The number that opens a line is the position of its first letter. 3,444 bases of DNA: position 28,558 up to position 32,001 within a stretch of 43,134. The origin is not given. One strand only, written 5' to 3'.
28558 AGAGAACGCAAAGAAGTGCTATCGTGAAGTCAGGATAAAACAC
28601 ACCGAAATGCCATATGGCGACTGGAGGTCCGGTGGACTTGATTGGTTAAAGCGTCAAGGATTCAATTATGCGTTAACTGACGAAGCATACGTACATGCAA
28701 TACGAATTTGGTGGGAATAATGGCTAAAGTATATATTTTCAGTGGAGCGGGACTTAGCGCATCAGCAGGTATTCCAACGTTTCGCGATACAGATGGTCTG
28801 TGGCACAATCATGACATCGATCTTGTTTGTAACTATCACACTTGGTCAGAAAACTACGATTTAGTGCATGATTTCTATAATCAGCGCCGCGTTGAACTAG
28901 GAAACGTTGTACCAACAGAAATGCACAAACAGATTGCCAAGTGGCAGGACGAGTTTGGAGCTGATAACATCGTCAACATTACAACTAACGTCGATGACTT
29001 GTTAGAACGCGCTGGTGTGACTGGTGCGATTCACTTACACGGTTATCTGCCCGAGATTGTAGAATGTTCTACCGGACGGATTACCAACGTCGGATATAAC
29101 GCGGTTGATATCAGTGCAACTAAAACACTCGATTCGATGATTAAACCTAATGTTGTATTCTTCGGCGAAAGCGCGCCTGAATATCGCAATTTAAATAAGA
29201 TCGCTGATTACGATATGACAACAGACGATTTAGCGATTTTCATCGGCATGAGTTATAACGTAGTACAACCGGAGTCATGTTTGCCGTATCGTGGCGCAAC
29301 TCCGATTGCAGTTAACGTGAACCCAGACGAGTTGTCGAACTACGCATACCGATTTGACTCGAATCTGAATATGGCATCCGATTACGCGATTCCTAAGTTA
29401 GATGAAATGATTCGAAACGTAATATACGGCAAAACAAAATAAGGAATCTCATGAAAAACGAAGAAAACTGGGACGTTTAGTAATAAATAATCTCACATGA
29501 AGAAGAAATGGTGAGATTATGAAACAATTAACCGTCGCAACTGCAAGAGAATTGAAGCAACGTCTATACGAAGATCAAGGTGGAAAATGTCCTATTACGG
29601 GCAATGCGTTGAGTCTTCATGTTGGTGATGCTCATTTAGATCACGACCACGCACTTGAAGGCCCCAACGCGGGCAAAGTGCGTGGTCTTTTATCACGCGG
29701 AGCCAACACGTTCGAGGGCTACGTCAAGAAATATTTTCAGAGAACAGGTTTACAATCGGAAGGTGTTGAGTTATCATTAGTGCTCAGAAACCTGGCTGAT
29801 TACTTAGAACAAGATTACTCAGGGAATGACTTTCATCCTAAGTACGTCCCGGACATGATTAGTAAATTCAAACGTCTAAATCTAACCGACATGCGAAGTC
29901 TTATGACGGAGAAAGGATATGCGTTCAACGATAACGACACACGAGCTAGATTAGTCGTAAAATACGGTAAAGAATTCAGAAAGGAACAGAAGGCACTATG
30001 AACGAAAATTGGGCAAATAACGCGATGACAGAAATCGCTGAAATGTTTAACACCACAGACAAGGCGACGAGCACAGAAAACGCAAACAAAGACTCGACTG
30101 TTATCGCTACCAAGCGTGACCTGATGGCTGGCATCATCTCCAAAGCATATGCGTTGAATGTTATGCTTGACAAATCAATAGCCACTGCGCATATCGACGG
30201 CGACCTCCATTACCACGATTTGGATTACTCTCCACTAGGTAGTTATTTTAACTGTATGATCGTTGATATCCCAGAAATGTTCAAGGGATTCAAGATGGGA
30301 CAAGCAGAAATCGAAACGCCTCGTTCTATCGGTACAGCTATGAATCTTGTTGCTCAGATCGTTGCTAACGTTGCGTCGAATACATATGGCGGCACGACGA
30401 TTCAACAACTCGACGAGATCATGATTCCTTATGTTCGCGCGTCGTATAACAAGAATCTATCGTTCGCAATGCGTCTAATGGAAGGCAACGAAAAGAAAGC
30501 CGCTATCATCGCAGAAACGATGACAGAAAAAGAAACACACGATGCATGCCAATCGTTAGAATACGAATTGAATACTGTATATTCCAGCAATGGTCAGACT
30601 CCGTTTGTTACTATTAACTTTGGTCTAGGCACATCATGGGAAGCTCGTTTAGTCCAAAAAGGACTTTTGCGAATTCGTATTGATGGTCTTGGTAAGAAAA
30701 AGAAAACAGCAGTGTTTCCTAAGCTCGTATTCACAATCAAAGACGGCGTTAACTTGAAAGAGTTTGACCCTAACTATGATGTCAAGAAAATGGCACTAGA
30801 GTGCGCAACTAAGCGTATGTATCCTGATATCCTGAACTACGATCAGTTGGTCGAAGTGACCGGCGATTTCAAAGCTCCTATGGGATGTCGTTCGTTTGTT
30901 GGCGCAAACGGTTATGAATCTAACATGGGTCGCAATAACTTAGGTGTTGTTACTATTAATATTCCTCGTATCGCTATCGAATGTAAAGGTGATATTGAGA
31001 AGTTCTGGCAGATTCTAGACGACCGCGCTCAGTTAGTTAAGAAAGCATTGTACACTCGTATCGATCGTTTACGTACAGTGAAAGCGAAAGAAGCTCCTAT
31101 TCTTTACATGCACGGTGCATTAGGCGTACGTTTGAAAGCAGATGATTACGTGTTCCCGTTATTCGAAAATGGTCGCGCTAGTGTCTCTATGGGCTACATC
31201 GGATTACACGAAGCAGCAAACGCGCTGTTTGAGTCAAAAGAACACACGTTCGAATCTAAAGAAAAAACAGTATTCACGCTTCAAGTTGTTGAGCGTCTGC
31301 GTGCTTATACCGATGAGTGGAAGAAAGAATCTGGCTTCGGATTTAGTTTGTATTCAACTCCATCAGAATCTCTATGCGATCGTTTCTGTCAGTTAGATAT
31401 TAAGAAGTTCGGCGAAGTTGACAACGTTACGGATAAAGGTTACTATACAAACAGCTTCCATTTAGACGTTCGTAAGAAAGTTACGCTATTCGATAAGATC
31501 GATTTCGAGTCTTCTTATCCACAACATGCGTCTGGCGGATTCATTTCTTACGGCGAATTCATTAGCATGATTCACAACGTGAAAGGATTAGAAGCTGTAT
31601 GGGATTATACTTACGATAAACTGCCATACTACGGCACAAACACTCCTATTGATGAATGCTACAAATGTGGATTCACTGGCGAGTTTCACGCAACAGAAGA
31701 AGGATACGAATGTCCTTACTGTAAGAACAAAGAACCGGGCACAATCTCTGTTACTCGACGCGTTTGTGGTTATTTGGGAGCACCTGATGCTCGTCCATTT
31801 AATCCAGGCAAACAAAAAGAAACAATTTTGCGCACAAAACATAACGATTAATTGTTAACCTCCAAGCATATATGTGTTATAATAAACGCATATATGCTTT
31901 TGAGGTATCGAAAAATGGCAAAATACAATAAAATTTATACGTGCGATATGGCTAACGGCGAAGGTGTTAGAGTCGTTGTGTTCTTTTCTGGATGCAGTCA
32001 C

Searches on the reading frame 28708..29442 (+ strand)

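Call 97: search_protein_families(library=phrogs, proteins=[window:28708-29442:+], max_evalue=1e-8)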
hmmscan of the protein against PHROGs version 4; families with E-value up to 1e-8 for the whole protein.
window:28708-29442:+ (244 aa): 1 family
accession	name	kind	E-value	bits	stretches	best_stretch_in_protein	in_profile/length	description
phrog_2162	-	DNA, RNA and nucleotide metabolism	7.4e-58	197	1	5-212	10-235/277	Sir2 (NAD-dependent deacetylase)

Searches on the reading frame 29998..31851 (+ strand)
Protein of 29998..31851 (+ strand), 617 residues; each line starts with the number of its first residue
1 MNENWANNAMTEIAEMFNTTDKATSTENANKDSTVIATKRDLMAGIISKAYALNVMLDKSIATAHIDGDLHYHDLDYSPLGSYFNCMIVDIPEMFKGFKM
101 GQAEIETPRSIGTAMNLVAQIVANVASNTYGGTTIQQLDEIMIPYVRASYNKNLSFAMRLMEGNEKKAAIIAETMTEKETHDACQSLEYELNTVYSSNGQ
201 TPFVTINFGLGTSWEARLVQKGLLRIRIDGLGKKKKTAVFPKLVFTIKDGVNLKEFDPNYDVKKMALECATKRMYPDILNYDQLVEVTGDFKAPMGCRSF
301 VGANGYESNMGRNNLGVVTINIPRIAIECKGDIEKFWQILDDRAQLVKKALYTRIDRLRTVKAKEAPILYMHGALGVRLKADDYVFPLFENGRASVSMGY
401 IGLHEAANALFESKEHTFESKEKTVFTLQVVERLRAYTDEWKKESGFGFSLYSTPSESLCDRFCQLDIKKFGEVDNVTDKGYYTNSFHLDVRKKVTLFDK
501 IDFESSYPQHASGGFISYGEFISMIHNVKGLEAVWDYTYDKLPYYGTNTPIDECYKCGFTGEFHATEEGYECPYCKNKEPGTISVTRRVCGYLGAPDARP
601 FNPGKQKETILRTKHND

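Call 20: search_protein_families(library=phrogs, proteins=[window:29998-31851:+], max_evalue=0.00001)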
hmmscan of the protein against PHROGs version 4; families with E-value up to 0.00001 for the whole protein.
window:29998-31851:+ (617 aa): 5 families
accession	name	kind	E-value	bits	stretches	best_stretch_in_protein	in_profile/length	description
phrog_487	-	moron, auxiliary metabolic gene and host takeover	7.5e-265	881.6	1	7-616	103-713/718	NrdD-like anaerobic ribonucleotide reductase large subunit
phrog_4218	-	DNA, RNA and nucleotide metabolism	2.4e-122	409.2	1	291-615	7-332/333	anaerobic ribonucleoside reductase large subunit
phrog_29160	-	DNA, RNA and nucleotide metabolism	1.9e-31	110.4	1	456-616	2-156/158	anaerobic ribonucleoside reductase large subunit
phrog_26446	-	DNA, RNA and nucleotide metabolism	5.6e-29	101.8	2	449-566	227-351/761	anaerobic ribonucleoside reductase large subunit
phrog_25611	-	DNA, RNA and nucleotide metabolism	1.2e-06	27.7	0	316-475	700-848/978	anaerobic ribonucleoside reductase large subunit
